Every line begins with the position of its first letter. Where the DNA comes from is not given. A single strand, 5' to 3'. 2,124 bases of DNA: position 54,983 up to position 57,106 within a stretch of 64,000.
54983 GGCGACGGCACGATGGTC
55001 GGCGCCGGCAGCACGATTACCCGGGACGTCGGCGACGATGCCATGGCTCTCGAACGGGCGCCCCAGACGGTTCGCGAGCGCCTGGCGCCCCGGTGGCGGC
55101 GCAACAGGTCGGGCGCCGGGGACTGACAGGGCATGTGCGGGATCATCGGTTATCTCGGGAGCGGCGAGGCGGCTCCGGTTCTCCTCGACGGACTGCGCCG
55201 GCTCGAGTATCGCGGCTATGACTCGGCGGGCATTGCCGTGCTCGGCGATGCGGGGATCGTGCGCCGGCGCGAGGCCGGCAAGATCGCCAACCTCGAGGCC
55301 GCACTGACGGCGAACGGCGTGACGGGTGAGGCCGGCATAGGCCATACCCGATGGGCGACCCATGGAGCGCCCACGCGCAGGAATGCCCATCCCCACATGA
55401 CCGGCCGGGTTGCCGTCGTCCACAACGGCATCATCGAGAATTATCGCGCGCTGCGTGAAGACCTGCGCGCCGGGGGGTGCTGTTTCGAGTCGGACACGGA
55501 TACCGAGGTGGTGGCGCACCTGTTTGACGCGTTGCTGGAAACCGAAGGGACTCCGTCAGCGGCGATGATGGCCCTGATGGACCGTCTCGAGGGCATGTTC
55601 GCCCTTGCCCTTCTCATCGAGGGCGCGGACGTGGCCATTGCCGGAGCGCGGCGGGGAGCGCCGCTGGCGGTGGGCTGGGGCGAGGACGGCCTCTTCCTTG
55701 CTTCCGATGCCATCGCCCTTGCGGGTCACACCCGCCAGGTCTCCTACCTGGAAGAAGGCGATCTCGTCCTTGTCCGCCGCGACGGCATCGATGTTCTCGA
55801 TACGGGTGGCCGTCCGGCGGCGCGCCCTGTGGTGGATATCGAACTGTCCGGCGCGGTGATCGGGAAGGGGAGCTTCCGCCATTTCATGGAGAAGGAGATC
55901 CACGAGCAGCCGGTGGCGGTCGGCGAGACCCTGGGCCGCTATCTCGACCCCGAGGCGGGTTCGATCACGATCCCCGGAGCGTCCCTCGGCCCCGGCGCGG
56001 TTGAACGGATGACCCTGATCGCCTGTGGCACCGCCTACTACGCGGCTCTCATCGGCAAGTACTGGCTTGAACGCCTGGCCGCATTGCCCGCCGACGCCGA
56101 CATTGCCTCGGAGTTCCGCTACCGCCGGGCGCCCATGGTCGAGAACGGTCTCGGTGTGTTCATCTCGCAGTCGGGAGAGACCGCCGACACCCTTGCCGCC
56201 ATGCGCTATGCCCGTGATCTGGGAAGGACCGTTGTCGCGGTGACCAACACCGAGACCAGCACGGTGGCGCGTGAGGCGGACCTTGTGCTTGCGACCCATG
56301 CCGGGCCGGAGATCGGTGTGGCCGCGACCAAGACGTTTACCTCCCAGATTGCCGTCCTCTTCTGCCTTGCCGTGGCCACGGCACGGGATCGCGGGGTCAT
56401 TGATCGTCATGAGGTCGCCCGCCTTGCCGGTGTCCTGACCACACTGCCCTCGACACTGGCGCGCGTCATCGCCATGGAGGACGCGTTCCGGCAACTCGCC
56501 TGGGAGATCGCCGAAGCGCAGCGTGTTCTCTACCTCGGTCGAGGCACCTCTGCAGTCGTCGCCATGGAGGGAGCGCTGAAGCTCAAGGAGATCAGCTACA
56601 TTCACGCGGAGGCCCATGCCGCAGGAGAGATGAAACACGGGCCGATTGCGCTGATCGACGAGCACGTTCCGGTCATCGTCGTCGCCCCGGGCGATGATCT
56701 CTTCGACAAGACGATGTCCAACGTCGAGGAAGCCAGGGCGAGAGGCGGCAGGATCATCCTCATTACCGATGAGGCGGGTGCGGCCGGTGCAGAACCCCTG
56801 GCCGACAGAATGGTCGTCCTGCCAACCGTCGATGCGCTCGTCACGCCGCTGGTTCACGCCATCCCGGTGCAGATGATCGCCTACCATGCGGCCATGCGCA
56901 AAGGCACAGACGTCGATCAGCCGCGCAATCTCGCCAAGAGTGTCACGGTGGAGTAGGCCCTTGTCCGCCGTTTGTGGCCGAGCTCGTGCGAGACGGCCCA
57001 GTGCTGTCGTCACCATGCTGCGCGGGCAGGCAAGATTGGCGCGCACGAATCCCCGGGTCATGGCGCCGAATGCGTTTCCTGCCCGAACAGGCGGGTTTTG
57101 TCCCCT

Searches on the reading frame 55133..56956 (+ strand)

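Call 67: search_protein_families(library=pfam, proteins=[window:55133-56956:+], max_evalue=0.001)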
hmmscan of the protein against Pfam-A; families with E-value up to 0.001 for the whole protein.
window:55133-56956:+ (607 aa): 4 families
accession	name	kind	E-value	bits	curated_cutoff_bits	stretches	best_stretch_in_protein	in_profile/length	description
PF01380.27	SIS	-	1.2e-54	184.1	25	2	291-414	6-130/131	SIS domain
PF13522.11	GATase_6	-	6.4e-20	71.9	27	1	64-191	9-129/130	Glutamine amidotransferase domain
PF13537.11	GATase_7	-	2.2e-15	57.2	25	1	87-196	15-121/123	Glutamine amidotransferase domain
PF13580.11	SIS_2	-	8.6e-05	23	27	0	342-371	108-137/138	SIS domain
